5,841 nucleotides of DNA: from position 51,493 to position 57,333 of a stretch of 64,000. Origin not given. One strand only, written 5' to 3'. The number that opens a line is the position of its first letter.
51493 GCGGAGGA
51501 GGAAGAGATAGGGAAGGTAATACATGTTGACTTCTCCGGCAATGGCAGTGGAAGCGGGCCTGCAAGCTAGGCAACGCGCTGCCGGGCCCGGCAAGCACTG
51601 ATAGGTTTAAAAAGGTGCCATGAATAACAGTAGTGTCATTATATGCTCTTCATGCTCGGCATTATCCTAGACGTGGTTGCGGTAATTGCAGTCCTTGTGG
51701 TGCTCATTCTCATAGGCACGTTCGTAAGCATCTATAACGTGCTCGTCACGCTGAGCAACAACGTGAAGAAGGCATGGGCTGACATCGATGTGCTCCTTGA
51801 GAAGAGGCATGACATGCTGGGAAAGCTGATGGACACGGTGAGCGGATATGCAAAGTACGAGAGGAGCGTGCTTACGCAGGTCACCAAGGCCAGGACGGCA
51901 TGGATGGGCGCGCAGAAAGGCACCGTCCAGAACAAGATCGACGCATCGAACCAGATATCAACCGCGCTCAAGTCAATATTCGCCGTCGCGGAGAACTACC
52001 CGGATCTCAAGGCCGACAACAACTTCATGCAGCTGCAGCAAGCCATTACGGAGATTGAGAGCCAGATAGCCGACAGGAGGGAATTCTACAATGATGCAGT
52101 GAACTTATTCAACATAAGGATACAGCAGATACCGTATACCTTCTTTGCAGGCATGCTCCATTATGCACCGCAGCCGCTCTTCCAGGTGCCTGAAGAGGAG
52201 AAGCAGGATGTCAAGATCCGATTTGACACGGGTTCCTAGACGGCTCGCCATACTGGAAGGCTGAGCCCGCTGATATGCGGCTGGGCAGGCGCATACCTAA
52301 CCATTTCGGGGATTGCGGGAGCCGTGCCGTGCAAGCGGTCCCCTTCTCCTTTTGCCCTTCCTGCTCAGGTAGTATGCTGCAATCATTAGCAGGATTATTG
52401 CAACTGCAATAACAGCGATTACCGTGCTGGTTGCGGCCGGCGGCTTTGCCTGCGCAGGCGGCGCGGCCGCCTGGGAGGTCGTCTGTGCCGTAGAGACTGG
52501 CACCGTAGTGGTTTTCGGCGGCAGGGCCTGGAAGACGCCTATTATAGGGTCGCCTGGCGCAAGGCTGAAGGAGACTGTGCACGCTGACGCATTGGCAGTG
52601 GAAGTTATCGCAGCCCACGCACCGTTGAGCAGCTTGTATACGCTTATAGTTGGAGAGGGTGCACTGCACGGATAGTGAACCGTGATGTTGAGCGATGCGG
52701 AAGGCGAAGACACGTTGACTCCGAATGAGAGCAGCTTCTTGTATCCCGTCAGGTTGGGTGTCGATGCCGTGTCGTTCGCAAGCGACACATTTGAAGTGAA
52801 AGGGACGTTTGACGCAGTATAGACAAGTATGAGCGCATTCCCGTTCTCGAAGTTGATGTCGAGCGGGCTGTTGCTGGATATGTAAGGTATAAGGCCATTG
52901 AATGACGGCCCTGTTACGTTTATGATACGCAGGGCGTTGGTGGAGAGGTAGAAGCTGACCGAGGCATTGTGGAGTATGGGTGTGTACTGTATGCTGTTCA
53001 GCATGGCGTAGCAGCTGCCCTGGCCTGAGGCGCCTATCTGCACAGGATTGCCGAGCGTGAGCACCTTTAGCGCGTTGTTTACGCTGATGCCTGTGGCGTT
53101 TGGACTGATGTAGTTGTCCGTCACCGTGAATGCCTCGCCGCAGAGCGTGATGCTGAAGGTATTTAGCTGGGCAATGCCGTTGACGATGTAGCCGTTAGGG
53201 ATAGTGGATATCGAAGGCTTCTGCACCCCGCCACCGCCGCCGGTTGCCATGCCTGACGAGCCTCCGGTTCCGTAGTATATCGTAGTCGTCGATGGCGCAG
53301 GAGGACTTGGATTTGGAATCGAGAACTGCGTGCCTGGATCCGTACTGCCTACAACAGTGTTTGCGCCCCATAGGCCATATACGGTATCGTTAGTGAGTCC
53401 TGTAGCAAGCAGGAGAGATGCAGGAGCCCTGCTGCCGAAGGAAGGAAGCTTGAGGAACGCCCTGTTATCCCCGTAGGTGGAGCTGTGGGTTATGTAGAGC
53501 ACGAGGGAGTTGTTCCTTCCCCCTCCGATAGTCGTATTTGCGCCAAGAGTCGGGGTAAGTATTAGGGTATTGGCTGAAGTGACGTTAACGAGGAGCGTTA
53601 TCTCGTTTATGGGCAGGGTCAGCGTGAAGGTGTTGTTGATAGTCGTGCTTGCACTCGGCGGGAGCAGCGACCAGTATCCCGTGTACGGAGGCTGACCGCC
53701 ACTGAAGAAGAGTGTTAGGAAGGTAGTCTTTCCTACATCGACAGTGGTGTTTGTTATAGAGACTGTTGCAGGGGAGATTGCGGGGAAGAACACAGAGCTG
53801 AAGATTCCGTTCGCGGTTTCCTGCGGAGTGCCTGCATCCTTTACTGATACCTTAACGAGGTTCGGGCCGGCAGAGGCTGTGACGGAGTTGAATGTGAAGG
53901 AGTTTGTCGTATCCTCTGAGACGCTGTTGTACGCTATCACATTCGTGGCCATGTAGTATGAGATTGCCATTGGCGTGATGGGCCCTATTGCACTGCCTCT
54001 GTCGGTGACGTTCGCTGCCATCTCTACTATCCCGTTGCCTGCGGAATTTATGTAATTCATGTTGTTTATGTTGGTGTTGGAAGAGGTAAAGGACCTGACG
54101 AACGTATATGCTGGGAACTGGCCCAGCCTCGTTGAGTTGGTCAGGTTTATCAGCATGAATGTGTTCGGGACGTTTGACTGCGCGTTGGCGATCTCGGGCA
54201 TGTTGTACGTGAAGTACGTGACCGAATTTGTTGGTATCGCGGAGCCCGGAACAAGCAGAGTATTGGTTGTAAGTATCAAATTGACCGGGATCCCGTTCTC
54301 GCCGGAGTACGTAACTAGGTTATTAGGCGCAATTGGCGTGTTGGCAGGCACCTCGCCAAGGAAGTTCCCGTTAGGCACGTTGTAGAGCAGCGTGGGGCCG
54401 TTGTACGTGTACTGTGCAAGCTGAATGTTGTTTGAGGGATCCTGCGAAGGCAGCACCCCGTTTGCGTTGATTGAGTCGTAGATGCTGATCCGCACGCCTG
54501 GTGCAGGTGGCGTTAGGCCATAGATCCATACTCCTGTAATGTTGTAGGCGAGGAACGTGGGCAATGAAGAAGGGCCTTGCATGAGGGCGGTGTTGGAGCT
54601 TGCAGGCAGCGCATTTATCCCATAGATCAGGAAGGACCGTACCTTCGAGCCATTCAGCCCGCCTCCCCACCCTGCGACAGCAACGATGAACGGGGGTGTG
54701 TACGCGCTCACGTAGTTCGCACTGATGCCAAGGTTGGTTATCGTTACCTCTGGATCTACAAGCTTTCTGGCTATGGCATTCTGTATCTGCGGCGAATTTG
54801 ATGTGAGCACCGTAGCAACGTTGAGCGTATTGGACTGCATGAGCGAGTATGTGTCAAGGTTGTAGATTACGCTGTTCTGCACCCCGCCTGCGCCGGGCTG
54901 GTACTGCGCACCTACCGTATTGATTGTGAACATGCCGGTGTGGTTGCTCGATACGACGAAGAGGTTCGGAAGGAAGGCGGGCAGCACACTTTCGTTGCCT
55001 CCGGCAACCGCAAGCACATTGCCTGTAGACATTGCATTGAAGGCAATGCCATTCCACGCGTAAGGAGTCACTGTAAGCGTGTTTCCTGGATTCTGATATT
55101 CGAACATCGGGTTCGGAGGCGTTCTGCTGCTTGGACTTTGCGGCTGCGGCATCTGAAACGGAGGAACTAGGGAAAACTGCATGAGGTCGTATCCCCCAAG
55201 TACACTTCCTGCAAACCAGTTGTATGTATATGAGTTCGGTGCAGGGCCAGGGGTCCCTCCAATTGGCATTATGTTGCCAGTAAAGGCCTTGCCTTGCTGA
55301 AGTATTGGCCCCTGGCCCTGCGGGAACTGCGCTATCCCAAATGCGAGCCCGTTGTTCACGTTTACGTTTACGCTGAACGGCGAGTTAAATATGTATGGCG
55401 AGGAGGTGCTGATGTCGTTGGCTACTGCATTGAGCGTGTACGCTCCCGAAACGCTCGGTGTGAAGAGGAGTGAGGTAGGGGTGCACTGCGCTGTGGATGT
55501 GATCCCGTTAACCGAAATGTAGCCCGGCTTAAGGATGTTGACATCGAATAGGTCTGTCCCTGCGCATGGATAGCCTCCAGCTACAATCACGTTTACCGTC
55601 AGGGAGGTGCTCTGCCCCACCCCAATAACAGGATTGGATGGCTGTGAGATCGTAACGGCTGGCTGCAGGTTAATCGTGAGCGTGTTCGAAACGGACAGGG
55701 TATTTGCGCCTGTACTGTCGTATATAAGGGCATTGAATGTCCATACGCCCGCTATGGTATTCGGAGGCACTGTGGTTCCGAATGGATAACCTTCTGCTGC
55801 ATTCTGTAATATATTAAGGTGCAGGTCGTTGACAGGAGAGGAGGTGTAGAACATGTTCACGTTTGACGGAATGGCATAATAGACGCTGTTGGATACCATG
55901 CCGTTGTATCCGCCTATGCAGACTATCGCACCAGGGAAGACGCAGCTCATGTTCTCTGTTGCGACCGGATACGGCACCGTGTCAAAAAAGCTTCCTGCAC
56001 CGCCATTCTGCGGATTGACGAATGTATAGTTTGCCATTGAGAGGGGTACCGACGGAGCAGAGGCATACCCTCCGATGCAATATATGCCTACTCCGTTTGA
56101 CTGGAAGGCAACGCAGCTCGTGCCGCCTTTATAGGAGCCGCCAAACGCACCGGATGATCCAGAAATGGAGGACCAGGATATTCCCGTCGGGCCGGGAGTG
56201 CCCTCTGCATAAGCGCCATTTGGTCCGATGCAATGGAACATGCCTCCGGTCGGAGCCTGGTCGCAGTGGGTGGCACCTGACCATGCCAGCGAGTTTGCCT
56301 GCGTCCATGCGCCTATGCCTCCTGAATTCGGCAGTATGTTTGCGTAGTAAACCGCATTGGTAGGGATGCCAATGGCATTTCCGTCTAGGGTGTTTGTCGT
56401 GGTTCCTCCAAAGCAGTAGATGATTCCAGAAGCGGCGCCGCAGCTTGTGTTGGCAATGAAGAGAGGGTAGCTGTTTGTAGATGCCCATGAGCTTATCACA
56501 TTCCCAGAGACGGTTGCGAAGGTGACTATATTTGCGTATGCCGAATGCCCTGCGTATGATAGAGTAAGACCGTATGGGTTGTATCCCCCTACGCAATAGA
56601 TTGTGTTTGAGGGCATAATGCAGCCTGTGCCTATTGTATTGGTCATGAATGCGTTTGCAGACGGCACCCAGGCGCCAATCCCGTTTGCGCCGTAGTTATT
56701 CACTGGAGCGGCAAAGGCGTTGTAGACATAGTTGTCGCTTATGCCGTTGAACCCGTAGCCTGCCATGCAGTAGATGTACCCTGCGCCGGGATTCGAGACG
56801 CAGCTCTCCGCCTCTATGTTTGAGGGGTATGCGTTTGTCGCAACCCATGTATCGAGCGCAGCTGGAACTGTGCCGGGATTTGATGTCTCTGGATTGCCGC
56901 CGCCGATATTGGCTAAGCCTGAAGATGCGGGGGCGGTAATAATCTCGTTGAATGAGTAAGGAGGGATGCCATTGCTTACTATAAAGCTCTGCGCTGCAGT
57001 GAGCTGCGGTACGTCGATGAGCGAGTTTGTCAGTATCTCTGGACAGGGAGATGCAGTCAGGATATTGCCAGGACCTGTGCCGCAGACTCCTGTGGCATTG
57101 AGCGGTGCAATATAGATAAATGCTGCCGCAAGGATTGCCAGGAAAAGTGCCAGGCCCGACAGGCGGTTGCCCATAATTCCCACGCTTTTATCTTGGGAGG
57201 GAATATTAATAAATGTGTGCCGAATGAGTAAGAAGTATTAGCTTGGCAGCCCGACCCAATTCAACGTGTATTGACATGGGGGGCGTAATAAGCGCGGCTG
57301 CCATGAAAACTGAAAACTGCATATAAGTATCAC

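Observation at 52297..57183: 1628-aa charge-poor, sequon-dense surface protein with a six-bladed Kelch-like propeller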

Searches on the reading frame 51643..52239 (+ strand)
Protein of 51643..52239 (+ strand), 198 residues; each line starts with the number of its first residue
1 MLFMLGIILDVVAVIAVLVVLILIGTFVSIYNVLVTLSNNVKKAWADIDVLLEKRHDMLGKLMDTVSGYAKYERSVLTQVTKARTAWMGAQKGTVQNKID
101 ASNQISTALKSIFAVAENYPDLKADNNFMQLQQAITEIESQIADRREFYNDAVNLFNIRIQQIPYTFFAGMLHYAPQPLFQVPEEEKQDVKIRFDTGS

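Call 77: search_protein_families(library=pfam, proteins=[window:51643-52239:+], max_evalue=0.001)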
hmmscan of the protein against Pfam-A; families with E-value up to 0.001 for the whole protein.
window:51643-52239:+ (198 aa): 1 family
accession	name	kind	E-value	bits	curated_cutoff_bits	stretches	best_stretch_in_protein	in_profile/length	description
PF04011.17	LemA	-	3.5e-50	170.1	26.2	1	44-194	1-149/149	LemA family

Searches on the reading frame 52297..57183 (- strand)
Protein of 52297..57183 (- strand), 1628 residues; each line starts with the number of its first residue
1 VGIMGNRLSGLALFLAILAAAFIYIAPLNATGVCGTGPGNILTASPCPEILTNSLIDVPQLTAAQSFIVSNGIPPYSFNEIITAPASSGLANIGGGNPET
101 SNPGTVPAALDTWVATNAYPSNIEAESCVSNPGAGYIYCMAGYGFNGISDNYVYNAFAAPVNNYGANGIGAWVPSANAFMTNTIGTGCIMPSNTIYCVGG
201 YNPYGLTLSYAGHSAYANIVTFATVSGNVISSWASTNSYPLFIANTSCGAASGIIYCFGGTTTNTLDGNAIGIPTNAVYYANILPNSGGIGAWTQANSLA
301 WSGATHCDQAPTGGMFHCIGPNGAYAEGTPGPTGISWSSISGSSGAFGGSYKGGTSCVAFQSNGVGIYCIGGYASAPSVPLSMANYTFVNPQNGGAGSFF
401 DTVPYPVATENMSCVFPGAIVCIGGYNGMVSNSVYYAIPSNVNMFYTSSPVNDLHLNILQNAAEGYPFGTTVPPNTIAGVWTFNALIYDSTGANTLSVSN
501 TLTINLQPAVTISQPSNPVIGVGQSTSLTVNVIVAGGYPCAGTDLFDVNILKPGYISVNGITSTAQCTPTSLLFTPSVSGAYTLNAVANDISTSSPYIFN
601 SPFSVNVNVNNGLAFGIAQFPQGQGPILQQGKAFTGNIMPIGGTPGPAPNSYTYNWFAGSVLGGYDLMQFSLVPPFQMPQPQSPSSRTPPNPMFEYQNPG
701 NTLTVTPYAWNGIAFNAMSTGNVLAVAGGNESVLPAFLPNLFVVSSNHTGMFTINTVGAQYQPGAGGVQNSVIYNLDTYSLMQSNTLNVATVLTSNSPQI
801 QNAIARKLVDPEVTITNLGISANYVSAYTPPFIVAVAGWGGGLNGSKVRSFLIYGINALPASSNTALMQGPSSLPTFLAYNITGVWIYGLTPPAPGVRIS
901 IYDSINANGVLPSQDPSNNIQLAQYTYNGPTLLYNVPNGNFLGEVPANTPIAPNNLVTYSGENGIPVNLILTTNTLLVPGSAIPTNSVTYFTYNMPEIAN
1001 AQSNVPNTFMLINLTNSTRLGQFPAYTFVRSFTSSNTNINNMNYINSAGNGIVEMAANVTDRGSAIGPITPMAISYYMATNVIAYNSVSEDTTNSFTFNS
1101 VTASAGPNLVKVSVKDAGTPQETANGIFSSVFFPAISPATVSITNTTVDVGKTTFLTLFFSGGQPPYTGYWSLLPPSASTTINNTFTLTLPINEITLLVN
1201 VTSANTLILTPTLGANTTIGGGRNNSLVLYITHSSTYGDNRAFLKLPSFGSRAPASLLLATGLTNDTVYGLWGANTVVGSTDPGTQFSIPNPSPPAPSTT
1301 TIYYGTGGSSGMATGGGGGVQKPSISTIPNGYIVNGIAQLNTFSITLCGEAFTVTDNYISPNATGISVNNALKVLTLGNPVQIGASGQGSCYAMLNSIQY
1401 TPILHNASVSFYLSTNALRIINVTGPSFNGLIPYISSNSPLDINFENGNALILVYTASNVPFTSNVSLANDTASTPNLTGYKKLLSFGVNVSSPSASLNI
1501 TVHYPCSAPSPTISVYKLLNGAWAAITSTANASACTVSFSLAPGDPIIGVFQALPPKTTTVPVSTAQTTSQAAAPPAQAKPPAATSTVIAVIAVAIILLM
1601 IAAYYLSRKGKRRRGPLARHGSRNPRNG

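Call 6: search_protein_families(library=pfam, proteins=[window:52297-57183:-], max_evalue=1)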
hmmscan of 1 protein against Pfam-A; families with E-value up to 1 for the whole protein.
window:52297-57183:- (1628 aa): 2 families
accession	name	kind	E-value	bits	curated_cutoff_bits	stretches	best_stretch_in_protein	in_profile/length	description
PF01344.31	Kelch_1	-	0.063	13.2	20.1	1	413-435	7-30/46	Kelch motif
PF13219.11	DUF4027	-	0.32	11.6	25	1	362-375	10-23/36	Protein of unknown function (DUF4027)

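Call 8: find_homologous_proteins(query=window:52297-57183:-)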
Query window:52297-57183:- (1628 aa): 9 proteins with E <= 0.001 among 8000 candidates.
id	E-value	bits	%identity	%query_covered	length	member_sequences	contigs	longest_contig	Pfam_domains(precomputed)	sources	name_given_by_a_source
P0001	0.0e+0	3571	100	100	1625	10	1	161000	-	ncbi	-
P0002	5.9e-51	191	31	20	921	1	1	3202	PF24681.2,PF13415.13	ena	-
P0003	5.3e-38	148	31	26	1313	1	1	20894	PF24681.2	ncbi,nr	ncbi:MAG: hypothetical protein KGI06_05510, partial [Candidatus Micrarchaeota archaeon]|nr:hypotheti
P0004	7.3e-21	92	30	14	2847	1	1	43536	PF22494.4,PF10282.16,PF25174.2,PF21783.3,PF02239.23,PF01436.28,PF23414.2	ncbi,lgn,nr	ncbi:MAG: beta-propeller fold lactonase family protein [Candidatus Micrarchaeota archaeon]|nr:beta-p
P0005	8.3e-14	68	53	3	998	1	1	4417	PF13927.13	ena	-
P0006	7.7e-13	65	32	20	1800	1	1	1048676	PF24681.2,PF13415.13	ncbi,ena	-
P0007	5.8e-12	62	45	3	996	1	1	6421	PF13927.13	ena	-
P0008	6.9e-11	58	36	15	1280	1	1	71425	PF21722.5,PF13964.13,PF24681.2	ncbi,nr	ncbi:MAG: hypothetical protein KGH71_00655 [Candidatus Micrarchaeota archaeon]|nr:hypothetical prote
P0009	3.4e-10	56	29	20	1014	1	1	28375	-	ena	-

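Call 9: list_cluster_members(proteins=[P0001])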
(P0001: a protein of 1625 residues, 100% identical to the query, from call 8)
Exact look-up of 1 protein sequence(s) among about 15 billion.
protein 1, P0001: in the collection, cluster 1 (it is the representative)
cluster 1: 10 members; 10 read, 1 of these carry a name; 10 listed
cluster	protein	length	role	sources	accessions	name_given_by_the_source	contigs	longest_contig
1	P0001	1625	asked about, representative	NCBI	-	-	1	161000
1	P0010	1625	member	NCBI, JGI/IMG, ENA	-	hypothetical protein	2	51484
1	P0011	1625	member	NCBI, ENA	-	-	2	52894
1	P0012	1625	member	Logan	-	-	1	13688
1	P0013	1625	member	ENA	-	-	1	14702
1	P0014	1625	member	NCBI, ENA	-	-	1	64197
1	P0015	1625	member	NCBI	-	-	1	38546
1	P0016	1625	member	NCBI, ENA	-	-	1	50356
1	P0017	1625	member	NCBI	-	-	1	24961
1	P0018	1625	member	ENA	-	-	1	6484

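Call 11: find_encoding_contigs(protein=P0001, flank=10000, max_places=6)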
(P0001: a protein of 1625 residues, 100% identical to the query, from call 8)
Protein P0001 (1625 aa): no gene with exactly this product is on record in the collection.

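Call 12: find_encoding_contigs(protein=P0010, flank=10000, max_places=6)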
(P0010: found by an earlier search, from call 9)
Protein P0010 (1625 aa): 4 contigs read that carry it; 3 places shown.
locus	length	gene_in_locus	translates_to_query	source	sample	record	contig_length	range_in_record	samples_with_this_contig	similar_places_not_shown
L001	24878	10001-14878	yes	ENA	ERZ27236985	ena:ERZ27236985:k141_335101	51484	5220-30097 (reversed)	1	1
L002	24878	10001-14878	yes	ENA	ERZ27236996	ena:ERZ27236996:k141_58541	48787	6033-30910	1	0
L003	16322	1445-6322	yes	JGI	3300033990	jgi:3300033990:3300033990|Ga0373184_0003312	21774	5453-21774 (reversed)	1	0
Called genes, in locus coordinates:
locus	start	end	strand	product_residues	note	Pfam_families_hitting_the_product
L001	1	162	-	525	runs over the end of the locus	PF01336:tRNA_anti-codon (faint), PF00149:Metallophos, PF04042:DNA_pol_E_B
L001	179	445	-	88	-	PF03685:UPF0147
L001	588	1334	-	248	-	PF01026:TatD_DNase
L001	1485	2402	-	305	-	PF00288:GHMP_kinases_N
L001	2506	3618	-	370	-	PF00226:DnaJ, PF01556:DnaJ_C, PF00684:DnaJ_CXXCXGXG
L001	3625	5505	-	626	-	PF00012:HSP70, PF06723:MreB_Mbl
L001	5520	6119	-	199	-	PF01025:GrpE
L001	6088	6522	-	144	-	-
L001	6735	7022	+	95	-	-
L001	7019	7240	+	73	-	-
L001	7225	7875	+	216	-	-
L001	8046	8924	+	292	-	PF00561:Abhydrolase_1, PF12146:Hydrolase_4, PF12697:Abhydrolase_6, PF08538:DUF1749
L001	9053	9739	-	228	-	PF03009:GDPD, PF13653:GDPD_2 (weak)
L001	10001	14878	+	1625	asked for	-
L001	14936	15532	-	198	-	PF04011:LemA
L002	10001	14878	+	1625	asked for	-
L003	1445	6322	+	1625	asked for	-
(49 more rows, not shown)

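Call 15: search_protein_families(library=ncbifam, proteins=[window:52297-57183:-], max_evalue=1)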
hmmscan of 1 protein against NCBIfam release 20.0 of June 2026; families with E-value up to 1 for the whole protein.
window:52297-57183:- (1628 aa): 1 family
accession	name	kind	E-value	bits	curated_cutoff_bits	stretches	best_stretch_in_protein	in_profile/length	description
NF041766.1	choice_anch_U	domain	2.3e-05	25.1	32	1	1482-1546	9-73/92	choice-of-anchor U domain-containing protein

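Call 16: search_solved_structures(query=window:52297-57183:-, max_evalue=1)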
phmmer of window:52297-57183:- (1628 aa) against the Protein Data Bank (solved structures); distinct sequences matched with E-value up to 1: 3.
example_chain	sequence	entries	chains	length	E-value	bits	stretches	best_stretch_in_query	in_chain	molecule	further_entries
7sr4_A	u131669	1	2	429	0.32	11.4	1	1297-1327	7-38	Protein E7 peptide,Beta-2-microglobulin,MHC class I antigen chimera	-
7ssh_A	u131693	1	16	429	0.76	10.2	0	1297-1327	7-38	Protein E7 peptide,Beta-2-microglobulin,MHC class I antigen chimera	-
7st3_A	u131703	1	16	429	0.76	10.2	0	1297-1327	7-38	Protein E7 peptide,Beta-2-microglobulin,MHC class I antigen chimera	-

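Call 35: search_protein_families(library=pfam, proteins=[P0003, P0009], max_evalue=0.01)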
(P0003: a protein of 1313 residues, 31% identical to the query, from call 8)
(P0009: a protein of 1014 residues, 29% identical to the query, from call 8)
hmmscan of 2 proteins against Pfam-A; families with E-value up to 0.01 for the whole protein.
P0003 (1313 aa): 2 families
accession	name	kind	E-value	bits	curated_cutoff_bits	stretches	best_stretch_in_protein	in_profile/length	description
PF24681.1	Kelch_KLHDC2_KLHL20_DRC7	-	6.7e-19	68.5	50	2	148-366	3-221/221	KLHDC2/KLHL20/DRC7 Kelch-repeats domain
PF22352.2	K319L-like_PKD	-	2.8e-05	24.5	27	1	498-569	11-83/84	K319L-like, PKD domain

P0009 (1014 aa): 0 families
